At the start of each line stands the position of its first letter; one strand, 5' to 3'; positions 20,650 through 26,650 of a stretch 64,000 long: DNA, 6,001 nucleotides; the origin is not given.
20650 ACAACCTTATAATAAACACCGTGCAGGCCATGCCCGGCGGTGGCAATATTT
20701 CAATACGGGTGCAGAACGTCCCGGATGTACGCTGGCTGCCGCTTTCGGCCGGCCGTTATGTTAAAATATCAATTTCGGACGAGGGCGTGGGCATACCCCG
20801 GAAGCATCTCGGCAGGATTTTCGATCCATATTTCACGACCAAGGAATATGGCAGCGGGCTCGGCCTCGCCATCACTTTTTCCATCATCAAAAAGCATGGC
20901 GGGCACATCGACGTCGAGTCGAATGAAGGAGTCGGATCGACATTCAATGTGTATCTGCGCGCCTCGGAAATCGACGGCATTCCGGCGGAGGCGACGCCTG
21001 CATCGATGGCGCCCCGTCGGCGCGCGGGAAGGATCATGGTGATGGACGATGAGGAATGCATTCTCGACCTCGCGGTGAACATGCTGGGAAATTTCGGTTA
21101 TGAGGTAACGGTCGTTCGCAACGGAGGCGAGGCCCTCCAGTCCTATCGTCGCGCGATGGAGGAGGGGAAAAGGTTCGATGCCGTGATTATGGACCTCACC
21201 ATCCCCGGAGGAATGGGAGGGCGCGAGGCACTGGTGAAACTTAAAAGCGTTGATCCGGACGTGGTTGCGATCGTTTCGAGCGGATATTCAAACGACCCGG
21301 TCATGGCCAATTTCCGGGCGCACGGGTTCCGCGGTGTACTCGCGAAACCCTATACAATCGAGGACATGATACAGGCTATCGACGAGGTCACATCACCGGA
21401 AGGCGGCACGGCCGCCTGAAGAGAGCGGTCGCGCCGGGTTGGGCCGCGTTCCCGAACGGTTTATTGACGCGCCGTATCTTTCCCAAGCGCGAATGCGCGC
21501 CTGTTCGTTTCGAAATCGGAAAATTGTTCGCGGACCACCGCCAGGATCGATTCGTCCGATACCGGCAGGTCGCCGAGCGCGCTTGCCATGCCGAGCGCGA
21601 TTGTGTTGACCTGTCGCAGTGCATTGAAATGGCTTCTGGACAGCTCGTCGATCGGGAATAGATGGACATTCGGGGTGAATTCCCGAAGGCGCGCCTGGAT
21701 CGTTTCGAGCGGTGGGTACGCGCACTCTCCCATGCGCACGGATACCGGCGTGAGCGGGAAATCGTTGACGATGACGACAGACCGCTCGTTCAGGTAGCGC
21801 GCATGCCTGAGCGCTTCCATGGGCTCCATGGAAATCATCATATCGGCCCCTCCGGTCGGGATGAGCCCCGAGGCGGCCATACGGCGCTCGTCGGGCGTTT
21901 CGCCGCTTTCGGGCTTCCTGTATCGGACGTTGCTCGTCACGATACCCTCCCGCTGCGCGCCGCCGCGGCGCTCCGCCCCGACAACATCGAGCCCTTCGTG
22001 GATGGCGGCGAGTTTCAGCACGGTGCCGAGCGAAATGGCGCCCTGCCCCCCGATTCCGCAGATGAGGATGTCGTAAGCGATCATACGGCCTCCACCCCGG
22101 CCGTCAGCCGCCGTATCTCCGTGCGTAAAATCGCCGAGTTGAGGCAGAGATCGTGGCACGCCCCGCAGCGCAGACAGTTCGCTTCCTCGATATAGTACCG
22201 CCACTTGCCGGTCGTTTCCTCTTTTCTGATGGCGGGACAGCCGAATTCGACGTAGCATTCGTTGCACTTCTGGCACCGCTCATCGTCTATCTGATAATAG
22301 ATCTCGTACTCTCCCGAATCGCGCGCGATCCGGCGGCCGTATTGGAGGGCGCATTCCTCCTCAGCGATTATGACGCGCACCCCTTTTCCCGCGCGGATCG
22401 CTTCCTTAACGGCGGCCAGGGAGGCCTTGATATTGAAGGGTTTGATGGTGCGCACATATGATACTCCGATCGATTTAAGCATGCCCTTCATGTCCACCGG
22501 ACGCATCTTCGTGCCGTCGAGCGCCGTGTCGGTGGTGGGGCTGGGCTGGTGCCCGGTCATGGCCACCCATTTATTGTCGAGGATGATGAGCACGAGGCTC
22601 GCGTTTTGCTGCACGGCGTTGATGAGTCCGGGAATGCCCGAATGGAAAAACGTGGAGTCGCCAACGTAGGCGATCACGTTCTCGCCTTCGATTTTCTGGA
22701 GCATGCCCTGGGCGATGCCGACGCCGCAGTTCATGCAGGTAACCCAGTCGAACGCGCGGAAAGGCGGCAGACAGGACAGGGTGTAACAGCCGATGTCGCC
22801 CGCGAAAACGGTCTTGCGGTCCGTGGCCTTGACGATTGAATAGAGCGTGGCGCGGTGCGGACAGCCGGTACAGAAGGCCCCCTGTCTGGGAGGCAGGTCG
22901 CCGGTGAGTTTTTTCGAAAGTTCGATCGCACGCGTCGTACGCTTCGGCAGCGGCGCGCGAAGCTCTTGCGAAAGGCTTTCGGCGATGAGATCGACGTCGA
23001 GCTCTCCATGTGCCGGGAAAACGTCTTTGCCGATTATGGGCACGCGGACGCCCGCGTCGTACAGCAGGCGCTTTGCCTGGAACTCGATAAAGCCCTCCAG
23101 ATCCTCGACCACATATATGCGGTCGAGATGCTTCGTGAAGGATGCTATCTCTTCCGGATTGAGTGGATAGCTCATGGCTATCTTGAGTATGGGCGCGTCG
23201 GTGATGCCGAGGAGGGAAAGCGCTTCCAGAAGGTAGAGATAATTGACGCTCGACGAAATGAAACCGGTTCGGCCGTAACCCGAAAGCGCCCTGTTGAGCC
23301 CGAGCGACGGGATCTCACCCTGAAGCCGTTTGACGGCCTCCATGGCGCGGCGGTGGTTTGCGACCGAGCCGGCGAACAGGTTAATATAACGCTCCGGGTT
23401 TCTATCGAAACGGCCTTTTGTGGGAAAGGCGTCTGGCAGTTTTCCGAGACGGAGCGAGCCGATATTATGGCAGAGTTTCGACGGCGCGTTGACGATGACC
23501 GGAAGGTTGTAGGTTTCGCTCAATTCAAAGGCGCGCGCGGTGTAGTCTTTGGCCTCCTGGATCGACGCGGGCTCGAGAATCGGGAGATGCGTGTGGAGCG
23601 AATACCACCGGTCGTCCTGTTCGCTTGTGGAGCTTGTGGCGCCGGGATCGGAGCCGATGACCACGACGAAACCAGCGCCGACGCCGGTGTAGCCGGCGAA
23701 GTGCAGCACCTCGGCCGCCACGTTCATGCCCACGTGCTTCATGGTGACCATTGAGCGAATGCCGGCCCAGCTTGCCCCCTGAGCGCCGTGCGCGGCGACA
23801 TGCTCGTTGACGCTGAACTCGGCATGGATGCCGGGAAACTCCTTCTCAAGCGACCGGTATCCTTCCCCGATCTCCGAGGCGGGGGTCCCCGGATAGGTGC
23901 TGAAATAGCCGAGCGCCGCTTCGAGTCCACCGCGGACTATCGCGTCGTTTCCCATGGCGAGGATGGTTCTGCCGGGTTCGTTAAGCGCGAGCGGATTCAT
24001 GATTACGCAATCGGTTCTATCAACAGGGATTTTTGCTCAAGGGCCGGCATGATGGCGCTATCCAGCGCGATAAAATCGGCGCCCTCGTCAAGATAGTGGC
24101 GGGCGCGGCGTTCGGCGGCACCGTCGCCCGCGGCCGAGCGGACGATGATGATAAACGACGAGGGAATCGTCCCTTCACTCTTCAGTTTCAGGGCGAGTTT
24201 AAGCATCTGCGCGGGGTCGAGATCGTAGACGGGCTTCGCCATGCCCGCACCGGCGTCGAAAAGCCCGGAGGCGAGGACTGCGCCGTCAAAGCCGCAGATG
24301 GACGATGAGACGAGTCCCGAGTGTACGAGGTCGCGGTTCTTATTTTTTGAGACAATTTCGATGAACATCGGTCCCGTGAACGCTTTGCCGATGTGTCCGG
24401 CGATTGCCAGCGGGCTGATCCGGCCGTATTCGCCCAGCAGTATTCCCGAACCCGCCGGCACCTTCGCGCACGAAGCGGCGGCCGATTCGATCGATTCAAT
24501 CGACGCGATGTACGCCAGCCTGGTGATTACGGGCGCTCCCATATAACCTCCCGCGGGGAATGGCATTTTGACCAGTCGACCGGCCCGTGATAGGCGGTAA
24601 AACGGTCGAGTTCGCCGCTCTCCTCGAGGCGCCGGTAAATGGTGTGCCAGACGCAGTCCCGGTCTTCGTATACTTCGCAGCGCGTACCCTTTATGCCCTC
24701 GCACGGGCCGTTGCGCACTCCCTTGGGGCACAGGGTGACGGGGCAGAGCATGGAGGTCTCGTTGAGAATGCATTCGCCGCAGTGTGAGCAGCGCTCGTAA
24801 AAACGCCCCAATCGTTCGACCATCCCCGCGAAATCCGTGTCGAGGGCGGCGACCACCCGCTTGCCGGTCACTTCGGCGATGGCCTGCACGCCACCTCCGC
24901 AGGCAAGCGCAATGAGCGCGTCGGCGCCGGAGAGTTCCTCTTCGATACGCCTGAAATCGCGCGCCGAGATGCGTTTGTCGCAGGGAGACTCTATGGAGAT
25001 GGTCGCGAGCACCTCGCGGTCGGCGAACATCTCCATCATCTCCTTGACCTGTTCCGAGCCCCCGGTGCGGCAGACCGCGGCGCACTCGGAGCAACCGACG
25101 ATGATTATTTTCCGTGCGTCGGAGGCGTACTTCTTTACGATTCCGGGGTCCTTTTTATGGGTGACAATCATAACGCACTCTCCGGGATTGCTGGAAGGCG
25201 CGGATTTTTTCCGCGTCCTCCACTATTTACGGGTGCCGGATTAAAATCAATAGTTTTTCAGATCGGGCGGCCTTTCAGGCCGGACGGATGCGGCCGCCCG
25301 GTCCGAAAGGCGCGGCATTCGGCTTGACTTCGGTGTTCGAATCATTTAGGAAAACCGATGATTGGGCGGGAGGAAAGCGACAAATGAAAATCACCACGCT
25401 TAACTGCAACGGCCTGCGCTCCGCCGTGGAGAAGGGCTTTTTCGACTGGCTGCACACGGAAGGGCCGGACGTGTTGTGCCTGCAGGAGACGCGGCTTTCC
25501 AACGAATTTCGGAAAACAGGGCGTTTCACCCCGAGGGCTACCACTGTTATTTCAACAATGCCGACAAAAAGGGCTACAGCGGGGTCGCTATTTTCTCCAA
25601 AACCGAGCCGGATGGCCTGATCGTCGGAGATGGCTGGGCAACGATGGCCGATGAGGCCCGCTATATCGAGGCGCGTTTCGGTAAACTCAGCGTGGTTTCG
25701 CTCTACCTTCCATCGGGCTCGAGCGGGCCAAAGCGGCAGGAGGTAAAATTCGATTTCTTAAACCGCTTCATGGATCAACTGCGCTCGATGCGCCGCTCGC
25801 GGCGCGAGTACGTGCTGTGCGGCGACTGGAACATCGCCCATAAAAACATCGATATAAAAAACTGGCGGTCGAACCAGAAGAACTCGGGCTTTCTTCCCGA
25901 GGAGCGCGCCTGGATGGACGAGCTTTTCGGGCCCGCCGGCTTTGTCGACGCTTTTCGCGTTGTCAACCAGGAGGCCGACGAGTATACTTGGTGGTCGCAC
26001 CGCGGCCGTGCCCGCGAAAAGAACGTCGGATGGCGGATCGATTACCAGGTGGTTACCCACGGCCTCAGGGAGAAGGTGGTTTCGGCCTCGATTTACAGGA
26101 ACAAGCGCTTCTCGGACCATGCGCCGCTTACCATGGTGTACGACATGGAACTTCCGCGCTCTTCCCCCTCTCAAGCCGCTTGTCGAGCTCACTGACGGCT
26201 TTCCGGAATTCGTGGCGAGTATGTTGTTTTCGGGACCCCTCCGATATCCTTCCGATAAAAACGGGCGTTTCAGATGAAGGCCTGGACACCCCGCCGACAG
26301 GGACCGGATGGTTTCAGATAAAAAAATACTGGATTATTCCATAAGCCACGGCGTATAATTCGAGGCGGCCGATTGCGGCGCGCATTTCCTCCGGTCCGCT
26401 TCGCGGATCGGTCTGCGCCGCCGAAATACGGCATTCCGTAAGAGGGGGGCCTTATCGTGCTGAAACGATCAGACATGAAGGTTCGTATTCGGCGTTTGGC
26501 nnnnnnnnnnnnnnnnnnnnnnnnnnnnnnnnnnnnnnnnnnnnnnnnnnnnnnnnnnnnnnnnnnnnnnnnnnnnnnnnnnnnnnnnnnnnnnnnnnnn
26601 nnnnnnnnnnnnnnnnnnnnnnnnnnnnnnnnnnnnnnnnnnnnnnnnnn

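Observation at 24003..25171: MetV-like zinc-ribbon protein coupled to an unknown 179-aa partner, directly upstream of iorAB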

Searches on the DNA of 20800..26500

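Call 80: search_rna_families(source=window, start=20800, end=26500, threshold=evalue, max_evalue=1)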
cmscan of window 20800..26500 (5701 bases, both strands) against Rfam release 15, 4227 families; matches with E-value up to 1: 1.
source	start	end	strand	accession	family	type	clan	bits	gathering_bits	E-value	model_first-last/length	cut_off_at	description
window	25182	25232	+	RF03660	mir-4018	Gene; miRNA;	-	22.7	66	0.36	1-54/54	no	mir-4018 microRNA precursor family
